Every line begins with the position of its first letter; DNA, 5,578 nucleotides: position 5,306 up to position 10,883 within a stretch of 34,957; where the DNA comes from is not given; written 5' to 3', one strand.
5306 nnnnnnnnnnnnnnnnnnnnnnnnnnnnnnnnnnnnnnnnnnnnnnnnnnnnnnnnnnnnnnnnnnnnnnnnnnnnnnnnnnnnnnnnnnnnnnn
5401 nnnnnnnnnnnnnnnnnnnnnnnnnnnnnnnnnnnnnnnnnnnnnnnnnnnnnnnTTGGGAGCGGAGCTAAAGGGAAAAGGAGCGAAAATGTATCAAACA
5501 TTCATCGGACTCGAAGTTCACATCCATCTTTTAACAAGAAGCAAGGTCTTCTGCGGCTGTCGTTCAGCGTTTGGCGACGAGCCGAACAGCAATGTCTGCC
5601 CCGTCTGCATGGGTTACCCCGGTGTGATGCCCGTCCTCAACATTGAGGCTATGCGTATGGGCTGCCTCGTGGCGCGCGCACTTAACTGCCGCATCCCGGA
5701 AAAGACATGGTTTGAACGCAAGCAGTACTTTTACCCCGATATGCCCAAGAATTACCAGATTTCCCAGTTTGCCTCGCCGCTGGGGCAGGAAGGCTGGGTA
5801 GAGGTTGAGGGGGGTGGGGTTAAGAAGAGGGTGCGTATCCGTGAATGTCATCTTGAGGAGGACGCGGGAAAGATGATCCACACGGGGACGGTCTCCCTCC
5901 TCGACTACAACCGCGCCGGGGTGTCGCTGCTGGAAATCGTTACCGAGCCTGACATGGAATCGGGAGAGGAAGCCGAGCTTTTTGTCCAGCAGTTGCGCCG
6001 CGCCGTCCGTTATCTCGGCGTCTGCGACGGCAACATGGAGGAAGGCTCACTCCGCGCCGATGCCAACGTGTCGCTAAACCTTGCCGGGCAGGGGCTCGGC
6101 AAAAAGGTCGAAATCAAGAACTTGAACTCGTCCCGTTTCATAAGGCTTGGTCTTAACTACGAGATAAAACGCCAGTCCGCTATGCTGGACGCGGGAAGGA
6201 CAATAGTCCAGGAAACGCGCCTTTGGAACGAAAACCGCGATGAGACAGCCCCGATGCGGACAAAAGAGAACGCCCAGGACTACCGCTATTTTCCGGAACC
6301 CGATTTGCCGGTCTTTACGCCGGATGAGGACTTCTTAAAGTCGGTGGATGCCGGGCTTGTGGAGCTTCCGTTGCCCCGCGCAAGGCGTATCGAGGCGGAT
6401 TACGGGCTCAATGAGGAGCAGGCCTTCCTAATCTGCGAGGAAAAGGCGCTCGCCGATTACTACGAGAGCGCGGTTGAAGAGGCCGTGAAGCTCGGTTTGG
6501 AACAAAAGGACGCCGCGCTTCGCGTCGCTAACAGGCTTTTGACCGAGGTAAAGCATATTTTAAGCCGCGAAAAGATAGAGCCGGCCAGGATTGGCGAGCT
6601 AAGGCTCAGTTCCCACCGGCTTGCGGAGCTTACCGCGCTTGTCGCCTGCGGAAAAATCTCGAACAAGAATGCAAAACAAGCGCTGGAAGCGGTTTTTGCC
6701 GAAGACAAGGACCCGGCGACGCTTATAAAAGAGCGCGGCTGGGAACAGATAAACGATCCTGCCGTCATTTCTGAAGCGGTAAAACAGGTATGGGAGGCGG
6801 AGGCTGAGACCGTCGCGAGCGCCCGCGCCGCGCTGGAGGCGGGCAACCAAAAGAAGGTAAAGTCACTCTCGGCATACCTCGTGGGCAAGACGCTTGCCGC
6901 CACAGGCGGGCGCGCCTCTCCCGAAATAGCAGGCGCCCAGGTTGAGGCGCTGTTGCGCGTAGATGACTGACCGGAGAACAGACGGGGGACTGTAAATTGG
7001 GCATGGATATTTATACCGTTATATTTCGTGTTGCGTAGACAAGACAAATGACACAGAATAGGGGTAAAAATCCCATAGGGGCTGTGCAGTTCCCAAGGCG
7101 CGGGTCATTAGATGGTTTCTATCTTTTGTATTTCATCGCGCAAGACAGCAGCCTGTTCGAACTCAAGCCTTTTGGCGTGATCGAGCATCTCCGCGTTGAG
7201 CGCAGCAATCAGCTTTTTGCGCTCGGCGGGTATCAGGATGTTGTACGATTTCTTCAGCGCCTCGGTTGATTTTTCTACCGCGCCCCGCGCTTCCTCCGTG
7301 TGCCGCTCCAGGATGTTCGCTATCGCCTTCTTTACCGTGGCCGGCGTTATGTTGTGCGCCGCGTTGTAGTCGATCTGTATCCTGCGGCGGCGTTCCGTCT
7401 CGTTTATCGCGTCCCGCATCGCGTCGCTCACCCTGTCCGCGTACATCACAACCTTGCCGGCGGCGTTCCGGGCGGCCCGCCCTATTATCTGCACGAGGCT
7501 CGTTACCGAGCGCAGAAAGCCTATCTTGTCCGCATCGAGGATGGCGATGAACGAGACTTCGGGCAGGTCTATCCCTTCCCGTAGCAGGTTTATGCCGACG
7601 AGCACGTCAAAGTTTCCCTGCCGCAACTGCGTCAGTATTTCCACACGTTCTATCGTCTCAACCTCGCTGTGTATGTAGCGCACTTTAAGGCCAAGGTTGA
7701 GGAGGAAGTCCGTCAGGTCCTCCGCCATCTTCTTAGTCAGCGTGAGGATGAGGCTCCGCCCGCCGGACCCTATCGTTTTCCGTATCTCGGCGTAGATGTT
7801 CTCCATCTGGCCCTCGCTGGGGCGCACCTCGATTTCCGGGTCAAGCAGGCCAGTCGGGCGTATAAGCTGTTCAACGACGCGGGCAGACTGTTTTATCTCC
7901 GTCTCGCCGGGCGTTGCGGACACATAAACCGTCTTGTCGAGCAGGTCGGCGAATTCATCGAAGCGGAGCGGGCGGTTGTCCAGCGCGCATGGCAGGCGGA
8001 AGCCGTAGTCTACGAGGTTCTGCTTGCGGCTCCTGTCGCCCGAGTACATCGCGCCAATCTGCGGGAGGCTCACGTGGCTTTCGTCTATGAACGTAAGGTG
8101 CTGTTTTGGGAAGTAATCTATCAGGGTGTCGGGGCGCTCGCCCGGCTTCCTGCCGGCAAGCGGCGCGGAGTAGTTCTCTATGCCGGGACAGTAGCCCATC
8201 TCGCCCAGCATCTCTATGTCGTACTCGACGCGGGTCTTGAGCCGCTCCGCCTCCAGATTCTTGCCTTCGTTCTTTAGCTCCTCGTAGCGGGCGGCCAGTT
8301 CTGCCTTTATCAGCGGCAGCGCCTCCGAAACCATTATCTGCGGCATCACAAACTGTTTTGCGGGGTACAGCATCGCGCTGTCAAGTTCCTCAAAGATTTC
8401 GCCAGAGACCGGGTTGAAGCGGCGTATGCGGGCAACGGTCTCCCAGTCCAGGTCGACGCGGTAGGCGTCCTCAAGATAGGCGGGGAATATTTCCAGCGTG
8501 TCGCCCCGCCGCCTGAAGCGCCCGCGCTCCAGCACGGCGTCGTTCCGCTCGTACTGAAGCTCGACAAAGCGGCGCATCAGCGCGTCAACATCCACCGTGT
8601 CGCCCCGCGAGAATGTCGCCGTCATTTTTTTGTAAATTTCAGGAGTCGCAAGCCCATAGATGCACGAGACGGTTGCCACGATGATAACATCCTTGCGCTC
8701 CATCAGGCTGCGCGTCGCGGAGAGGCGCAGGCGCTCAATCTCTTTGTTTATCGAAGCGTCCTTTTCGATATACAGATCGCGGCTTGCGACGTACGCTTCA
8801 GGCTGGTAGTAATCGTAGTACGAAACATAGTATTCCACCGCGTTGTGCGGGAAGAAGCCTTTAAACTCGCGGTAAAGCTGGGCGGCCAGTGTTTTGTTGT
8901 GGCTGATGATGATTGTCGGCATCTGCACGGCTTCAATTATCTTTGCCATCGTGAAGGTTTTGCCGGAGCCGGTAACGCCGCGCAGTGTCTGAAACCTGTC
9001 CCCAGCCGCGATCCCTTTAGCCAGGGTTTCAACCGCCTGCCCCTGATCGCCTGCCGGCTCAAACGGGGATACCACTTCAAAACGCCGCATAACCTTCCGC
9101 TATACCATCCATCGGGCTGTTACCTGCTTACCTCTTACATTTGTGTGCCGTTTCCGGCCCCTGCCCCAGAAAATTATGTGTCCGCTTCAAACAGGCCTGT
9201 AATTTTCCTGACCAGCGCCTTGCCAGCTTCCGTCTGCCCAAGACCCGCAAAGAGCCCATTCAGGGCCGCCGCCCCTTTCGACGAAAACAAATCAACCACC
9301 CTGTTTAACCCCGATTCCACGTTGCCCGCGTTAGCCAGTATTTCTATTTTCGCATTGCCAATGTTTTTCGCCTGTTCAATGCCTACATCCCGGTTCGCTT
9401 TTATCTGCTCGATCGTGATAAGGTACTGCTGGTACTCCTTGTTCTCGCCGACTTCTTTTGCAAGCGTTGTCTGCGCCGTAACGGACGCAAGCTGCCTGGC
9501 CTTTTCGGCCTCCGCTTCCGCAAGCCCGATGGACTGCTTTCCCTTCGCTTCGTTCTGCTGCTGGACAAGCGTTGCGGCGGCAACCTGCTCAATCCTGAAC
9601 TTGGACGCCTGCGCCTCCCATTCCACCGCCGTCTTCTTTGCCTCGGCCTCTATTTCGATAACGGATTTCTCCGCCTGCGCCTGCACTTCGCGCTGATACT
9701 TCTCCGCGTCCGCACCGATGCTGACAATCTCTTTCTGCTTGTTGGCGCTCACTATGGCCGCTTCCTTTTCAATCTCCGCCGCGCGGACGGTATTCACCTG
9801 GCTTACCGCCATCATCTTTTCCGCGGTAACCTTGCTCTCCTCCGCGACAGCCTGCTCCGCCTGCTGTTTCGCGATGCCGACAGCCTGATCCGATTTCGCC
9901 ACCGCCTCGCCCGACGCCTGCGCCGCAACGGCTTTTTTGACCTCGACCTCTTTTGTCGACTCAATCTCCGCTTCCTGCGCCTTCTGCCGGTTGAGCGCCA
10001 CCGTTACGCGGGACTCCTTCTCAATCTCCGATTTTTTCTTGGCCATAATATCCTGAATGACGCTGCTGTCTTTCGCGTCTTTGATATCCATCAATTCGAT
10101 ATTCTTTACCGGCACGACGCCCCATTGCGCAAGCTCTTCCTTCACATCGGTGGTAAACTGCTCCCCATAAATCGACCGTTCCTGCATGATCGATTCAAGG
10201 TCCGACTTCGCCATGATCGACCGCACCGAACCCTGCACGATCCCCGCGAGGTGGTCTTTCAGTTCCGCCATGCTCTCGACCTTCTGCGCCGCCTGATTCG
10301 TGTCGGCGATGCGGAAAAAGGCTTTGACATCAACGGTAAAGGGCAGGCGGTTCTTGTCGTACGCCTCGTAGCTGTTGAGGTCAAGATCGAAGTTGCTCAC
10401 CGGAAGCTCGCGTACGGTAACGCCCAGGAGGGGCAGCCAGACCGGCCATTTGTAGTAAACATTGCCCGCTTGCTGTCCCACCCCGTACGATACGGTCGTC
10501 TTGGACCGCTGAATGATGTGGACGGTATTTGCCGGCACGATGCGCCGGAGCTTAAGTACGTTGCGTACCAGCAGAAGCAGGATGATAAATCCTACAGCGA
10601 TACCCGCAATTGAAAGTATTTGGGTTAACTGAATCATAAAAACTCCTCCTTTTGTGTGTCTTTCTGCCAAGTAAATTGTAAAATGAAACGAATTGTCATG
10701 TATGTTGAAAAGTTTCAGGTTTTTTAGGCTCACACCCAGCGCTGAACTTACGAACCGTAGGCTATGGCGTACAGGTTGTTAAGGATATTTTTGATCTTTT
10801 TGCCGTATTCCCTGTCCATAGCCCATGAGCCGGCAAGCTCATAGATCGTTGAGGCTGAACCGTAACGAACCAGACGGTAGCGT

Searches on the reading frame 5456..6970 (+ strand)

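Call 87: search_protein_families(library=pfam, proteins=[window:5456-6970:+], max_evalue=0.00001)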
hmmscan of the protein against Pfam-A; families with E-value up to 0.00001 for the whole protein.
window:5456-6970:+ (504 aa): 2 families
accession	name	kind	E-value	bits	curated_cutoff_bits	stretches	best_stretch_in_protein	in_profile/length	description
PF02934.20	GatB_N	-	5.4e-110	367.4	23.4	1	16-294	2-276/277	GatB/GatE catalytic domain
PF02637.23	GatB_Yqey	-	5.8e-22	78.6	27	1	341-495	4-143/148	GatB domain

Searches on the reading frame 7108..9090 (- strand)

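Call 87: search_protein_families(library=pfam, proteins=[window:7108-9090:-], max_evalue=0.00001)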
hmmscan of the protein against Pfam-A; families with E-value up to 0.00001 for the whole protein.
window:7108-9090:- (660 aa): 5 families
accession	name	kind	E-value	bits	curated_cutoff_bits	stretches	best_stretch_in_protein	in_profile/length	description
PF17757.6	UvrB_inter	-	5.4e-28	97.4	22.9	1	160-247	3-91/91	UvrB interaction domain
PF00271.37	Helicase_C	-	1.4e-20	74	23.5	1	435-542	9-109/110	Helicase conserved C-terminal domain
PF12344.14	UvrB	-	4.2e-20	71.8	27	1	549-590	1-42/43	Ultra-violet resistance protein B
PF04851.21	ResIII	-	7.4e-11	42.7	22.5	1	13-137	5-130/164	Type III restriction enzyme, res subunit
PF02151.25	UVR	-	4e-08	33.2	21.5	1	625-659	1-35/36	UvrB/uvrC motif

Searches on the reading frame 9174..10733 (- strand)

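Call 87: search_protein_families(library=pfam, proteins=[window:9174-10733:-], max_evalue=0.00001)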
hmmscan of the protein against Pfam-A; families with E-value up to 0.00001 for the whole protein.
window:9174-10733:- (519 aa): 1 family
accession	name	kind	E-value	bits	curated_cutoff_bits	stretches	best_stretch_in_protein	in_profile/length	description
PF01145.31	Band_7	-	5.3e-18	66.1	23.6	1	66-250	3-167/176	SPFH domain / Band 7 family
